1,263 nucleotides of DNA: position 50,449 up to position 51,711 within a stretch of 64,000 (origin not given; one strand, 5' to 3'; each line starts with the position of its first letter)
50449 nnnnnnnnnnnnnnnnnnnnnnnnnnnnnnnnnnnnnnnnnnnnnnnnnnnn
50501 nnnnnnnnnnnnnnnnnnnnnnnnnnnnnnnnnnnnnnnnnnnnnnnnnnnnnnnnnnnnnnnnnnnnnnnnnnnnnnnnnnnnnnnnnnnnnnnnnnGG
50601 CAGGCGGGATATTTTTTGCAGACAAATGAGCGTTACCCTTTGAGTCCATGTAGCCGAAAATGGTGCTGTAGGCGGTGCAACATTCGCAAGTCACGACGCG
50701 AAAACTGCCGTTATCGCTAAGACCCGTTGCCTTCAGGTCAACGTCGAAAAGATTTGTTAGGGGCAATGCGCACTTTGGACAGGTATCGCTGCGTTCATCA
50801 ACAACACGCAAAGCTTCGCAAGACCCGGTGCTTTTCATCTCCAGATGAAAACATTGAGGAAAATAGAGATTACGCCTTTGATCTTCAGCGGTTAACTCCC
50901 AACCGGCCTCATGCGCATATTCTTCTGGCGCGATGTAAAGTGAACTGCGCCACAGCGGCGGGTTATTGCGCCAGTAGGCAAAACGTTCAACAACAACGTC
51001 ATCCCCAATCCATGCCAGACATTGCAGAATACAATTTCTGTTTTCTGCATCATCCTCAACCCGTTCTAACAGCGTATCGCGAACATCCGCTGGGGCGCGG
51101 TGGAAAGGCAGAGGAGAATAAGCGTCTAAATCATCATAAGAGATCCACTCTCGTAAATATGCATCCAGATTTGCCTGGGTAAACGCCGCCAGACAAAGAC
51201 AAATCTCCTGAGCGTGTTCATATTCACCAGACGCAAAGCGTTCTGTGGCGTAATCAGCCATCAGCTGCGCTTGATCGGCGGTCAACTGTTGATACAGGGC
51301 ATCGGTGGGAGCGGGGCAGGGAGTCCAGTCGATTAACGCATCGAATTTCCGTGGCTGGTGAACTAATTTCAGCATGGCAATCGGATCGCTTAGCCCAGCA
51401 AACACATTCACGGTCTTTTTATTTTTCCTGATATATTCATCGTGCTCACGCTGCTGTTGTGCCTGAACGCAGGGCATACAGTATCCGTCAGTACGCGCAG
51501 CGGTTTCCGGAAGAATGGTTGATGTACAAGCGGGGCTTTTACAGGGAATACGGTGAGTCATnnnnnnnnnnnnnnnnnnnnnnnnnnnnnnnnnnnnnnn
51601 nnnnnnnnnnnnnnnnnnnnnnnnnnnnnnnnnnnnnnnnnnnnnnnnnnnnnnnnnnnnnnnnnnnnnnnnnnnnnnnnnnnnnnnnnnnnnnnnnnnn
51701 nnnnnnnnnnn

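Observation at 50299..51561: Single in-frame amber (TAG) codon splits a 420-codon Cys-rich reading frame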

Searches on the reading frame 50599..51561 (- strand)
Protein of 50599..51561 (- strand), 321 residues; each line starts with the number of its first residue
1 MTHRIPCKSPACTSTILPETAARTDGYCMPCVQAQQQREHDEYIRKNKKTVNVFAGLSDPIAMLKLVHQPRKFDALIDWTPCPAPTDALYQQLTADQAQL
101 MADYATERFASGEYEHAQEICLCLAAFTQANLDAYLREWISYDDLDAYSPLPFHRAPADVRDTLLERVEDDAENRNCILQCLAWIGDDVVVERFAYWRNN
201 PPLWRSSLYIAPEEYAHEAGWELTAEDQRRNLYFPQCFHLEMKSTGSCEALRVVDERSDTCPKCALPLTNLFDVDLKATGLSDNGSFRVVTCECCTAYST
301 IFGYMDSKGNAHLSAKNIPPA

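Call 21: list_cluster_members(proteins=[window:50599-51561:-, window:50302-50550:-, window:49944-50258:-])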
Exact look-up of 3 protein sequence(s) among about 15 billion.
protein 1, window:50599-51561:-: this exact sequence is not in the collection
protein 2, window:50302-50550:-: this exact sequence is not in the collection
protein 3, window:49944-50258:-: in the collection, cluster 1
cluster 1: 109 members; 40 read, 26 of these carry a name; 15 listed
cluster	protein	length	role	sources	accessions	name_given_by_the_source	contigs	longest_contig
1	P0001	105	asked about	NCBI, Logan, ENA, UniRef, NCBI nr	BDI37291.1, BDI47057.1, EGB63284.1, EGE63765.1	hypothetical protein NKK66_RS04730 [Escherichia coli] | Uncharacterized protein n=1 Tax=Escherichia coli TaxID=562 RepID=A0A0L7ANJ3_ECOLX | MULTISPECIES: hypothetical protein [Escherichia]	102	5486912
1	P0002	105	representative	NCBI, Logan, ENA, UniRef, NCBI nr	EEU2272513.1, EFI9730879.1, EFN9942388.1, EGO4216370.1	hypothetical protein K3208_004029 [Escherichia coli] | hypothetical protein n=1 Tax=Escherichia coli TaxID=562 RepID=UPI0003EF3918 | hypothetical protein [Escherichia coli]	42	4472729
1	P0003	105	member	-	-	hypothetical protein Q5518_05920 [Escherichia coli] | Uncharacterized protein n=3 Tax=Escherichia TaxID=561 RepID=A0A2K3TWM7_ECOLX | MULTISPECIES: hypothetical protein [Escherichia]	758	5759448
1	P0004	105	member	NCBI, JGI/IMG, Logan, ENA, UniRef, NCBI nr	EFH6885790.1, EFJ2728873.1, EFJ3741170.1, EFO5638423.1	hypothetical protein [Escherichia coli] | hypothetical protein n=1 Tax=Escherichia coli TaxID=562 RepID=UPI000BE8FB2D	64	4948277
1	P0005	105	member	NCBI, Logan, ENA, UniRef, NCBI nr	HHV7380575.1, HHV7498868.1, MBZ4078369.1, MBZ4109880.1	hypothetical protein NJB25_00980 [Escherichia fergusonii] | hypothetical protein n=1 Tax=Escherichia fergusonii TaxID=564 RepID=UPI001CC08C5C | hypothetical protein [Escherichia fergusonii]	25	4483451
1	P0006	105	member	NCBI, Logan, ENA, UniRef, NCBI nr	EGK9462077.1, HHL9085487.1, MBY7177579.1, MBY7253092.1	hypothetical protein K6487_09760 [Escherichia coli] | hypothetical protein n=1 Tax=Escherichia coli TaxID=562 RepID=UPI000BE5D5B6 | hypothetical protein [Escherichia coli]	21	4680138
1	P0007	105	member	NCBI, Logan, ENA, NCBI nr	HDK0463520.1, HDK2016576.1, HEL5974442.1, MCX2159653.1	TPA: hypothetical protein PRT82_002204 [Escherichia coli] | hypothetical protein [Escherichia coli]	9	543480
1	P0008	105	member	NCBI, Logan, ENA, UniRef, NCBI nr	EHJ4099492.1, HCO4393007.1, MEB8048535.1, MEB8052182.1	TPA: hypothetical protein N8Q04_001558 [Escherichia fergusonii] | hypothetical protein n=1 Tax=Escherichia fergusonii TaxID=564 RepID=UPI0015E90F28 | hypothetical protein [Escherichia fergusonii]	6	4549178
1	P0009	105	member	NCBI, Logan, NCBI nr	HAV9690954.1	TPA: hypothetical protein JLG87_003751 [Escherichia coli] | hypothetical protein [Escherichia coli]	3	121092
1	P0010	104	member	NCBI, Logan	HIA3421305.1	TPA: hypothetical protein ACWP5X_002765 [Escherichia coli]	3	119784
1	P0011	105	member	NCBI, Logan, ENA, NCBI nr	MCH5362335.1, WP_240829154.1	hypothetical protein KD923_19360 [Escherichia fergusonii] | hypothetical protein [Escherichia fergusonii]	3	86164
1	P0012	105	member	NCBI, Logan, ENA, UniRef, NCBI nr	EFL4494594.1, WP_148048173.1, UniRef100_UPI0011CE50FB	hypothetical protein ABU05_001452 [Escherichia fergusonii] | hypothetical protein n=1 Tax=Escherichia fergusonii TaxID=564 RepID=UPI0011CE50FB | hypothetical protein [Escherichia fergusonii]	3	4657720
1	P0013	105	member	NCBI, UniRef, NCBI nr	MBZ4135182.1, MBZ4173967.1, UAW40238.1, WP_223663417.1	hypothetical protein JYG55_15225 [Escherichia fergusonii] | hypothetical protein n=1 Tax=Escherichia fergusonii TaxID=564 RepID=UPI001CBAADFC | hypothetical protein [Escherichia fergusonii]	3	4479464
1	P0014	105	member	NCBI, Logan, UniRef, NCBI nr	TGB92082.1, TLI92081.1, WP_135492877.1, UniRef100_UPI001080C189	hypothetical protein FEK42_00305 [Escherichia sp. E2748] | hypothetical protein n=1 Tax=Escherichia sp. E2748 TaxID=2044460 RepID=UPI001080C189 | hypothetical protein [Escherichia sp. E2748]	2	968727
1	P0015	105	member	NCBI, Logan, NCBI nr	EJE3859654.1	hypothetical protein M3993_002199 [Escherichia coli] | hypothetical protein [Escherichia coli]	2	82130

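Call 22: find_encoding_contigs(protein=window:50599-51561:-, flank=6000, max_places=10)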
Protein window:50599-51561:- (321 aa): no gene with exactly this product is on record in the collection.

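Call 23: find_encoding_contigs(protein=P0001, flank=4000, max_places=10)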
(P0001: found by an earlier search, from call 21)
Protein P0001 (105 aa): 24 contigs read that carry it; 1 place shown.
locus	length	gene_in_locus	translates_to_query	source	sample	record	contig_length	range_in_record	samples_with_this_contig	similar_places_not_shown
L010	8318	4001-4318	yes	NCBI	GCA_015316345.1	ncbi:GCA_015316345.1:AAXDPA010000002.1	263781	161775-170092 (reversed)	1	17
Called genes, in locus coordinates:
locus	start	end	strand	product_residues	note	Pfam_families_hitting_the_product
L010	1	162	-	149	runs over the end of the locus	PF11143:DUF2919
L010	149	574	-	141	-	PF13480:Acetyltransf_6 (weak), PF13527:Acetyltransf_9 (faint), PF00583:Acetyltransf_1, PF13673:Acetyltransf_10, PF13508:Acetyltransf_7, PF08445:FR47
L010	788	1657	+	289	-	PF01520:Amidase_3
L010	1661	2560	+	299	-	PF01218:Coprogen_oxidas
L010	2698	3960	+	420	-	PF09234:DUF1963 (faint)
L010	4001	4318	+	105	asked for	PF26378:YpfK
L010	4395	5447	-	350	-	PF00165:HTH_AraC, PF12833:HTH_18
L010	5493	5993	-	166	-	PF00936:BMC, PF16365:EutK_C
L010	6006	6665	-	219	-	PF00936:BMC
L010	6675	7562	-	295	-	PF05985:EutC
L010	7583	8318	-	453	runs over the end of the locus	PF06751:EutB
